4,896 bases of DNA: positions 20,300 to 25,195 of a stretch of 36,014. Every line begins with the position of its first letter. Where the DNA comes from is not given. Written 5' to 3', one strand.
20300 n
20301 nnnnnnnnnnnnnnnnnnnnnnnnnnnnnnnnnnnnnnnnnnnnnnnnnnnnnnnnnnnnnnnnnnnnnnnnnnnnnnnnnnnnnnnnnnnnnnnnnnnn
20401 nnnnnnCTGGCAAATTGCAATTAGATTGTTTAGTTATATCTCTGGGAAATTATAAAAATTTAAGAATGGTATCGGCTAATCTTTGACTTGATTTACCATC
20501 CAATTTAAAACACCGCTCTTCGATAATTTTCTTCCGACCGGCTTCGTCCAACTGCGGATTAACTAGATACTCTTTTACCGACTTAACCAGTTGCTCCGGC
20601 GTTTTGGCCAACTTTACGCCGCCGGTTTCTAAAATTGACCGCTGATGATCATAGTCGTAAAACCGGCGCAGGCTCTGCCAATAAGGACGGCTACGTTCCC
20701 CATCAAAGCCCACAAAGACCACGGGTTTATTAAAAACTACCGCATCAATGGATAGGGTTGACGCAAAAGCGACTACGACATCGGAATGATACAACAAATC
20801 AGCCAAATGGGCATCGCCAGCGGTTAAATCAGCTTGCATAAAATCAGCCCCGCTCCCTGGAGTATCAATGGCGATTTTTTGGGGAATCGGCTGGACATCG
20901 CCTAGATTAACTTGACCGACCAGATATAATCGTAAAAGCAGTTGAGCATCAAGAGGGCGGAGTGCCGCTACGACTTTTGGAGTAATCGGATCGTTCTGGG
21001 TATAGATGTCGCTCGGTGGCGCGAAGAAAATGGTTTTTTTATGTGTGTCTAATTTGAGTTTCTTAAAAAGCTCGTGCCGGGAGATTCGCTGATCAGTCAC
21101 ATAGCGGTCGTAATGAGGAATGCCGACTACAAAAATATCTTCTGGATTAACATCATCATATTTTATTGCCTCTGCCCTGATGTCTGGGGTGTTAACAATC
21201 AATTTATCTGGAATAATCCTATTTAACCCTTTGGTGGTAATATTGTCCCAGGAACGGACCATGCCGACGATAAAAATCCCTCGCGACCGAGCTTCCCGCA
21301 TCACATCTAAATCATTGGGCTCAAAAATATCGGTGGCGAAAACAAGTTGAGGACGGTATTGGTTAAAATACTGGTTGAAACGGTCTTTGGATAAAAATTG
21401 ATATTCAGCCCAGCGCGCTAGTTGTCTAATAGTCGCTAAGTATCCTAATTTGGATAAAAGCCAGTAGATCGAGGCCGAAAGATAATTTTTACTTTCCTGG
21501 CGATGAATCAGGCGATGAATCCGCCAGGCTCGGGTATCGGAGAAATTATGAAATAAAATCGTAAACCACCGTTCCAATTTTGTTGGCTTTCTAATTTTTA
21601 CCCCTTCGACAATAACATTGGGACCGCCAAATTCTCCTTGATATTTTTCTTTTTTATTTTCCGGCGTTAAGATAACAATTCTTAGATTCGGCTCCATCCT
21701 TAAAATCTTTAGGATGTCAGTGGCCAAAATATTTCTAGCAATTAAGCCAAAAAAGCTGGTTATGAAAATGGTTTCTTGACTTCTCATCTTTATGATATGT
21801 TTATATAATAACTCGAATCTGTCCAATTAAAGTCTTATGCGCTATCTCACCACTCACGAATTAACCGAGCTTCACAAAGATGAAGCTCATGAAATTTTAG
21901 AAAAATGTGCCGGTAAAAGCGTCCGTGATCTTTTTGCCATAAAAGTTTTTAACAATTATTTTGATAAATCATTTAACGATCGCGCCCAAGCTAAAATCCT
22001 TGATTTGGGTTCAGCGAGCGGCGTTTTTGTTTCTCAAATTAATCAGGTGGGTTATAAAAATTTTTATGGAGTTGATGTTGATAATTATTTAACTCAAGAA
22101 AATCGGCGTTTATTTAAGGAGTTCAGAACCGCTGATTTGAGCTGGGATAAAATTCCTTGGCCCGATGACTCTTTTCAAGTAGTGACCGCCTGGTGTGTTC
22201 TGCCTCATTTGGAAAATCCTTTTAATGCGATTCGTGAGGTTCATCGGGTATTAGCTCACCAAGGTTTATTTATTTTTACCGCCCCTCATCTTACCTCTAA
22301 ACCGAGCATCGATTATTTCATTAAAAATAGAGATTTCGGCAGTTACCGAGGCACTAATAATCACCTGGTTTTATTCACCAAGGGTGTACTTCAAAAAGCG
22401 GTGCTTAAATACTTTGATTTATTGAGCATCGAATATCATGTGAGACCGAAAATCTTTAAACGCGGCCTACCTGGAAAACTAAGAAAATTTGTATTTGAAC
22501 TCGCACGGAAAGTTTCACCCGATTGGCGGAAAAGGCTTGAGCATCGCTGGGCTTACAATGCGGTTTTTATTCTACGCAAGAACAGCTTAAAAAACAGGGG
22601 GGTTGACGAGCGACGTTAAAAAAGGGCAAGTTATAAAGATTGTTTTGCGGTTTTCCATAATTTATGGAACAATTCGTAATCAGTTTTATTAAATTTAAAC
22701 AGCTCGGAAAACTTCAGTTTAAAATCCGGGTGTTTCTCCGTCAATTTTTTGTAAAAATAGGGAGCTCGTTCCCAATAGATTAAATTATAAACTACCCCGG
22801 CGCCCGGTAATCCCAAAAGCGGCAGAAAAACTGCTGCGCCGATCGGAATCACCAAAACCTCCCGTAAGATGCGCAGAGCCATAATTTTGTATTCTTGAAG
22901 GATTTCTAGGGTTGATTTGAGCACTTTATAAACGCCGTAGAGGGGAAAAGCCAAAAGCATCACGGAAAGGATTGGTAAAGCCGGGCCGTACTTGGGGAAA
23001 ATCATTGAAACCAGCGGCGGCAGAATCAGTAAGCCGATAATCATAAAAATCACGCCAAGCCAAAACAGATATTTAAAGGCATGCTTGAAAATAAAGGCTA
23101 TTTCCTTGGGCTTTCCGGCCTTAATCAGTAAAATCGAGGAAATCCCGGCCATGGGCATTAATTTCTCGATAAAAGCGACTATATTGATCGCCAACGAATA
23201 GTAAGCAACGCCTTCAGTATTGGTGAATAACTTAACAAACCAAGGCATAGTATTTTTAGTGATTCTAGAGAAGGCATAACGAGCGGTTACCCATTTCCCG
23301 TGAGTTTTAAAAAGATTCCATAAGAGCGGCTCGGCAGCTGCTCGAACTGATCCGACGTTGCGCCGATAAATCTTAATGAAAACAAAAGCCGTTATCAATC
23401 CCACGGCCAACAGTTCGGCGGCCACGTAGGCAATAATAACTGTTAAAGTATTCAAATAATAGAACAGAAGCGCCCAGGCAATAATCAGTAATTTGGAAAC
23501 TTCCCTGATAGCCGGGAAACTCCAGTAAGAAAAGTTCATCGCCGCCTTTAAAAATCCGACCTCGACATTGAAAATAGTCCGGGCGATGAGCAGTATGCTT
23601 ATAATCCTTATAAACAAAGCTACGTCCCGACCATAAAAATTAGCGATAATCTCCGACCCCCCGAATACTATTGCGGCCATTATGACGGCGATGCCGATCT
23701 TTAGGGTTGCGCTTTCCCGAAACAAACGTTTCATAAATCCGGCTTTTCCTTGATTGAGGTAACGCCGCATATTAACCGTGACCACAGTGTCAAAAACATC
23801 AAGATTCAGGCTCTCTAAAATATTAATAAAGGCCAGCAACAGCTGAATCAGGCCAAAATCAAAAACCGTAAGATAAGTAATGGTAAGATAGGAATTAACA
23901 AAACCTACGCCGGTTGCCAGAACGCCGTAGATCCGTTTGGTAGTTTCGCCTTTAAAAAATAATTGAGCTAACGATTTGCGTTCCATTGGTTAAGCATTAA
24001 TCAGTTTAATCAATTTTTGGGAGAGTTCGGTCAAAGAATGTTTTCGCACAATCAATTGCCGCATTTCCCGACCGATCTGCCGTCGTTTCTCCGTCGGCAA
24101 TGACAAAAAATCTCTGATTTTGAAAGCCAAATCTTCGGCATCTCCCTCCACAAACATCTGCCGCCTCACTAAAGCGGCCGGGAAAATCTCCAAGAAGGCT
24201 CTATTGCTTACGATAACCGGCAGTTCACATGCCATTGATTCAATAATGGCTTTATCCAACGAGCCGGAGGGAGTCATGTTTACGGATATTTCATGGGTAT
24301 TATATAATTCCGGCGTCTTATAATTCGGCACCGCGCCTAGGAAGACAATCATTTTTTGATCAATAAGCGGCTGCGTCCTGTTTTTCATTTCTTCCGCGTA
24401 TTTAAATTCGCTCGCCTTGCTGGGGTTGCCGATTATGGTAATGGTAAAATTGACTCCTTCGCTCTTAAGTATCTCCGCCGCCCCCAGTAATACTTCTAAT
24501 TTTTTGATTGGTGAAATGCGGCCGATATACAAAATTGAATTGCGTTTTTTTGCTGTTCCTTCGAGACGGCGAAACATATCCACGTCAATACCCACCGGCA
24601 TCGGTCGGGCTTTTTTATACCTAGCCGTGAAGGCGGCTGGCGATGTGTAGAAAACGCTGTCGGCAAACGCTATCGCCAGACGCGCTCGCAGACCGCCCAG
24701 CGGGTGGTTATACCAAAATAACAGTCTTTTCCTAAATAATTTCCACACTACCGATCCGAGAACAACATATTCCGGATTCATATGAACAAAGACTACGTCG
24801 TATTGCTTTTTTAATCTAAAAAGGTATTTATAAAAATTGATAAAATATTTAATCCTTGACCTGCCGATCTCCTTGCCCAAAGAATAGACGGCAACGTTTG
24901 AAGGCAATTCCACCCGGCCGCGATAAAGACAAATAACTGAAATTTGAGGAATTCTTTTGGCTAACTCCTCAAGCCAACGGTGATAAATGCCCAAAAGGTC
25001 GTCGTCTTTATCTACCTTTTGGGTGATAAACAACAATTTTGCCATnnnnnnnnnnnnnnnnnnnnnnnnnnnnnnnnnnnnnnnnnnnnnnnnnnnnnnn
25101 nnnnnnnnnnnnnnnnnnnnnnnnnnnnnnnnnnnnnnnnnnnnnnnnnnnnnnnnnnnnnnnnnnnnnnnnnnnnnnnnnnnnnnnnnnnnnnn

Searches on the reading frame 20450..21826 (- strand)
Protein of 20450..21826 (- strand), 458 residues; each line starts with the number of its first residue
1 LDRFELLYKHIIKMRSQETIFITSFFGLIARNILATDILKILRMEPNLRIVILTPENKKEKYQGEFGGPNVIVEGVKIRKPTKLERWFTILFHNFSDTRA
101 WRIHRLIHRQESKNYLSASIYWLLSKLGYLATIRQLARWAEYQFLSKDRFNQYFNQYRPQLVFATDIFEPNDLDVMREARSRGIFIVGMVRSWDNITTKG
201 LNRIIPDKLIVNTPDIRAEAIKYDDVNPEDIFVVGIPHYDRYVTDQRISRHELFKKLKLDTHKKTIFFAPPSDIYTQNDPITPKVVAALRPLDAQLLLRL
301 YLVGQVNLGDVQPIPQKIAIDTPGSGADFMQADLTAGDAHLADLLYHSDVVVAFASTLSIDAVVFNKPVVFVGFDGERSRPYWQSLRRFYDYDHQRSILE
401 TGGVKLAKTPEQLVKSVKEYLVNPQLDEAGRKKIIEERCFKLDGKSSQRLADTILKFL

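Call 7: search_protein_families(library=pfam, proteins=[window:20450-21826:-])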
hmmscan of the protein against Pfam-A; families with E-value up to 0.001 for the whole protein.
window:20450-21826:- (458 aa): 1 family
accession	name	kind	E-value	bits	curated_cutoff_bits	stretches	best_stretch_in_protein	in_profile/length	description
PF04464.20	Glyphos_transf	-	9.7e-11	41.7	22.1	1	226-456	155-367/367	CDP-Glycerol:Poly(glycerophosphate) glycerophosphotransferase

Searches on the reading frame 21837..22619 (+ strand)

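Call 7: search_protein_families(library=pfam, proteins=[window:21837-22619:+])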
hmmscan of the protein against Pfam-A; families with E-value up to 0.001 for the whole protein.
window:21837-22619:+ (260 aa): 5 families
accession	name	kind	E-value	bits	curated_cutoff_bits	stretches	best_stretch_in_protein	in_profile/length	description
PF08241.18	Methyltransf_11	-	3.2e-14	53.8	21.2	1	55-147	1-95/95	Methyltransferase domain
PF13489.12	Methyltransf_23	-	2.9e-13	50.3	27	1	48-165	20-133/164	Methyltransferase domain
PF13649.12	Methyltransf_25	-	3.3e-10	40.9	27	1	54-143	1-97/97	Methyltransferase domain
PF13847.12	Methyltransf_31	-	4.9e-10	39.7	27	1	50-151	3-113/145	Methyltransferase domain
PF08242.18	Methyltransf_12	-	1.8e-07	32.2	30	1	55-145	1-98/98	Methyltransferase domain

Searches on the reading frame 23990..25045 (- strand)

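Call 7: search_protein_families(library=pfam, proteins=[window:23990-25045:-])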
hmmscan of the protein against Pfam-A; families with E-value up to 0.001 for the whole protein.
window:23990-25045:- (351 aa): 3 families
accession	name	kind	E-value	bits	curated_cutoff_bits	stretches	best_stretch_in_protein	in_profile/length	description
PF00534.26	Glycos_transf_1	-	8.5e-18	64.9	26.4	1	160-329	7-170/172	Glycosyl transferases group 1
PF13692.12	Glyco_trans_1_4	-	2.2e-15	57.6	27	1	169-314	2-140/142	Glycosyl transferases group 1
PF13524.12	Glyco_trans_1_2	-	1.8e-09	38.2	25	1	201-344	16-141/144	Glycosyl transferase-like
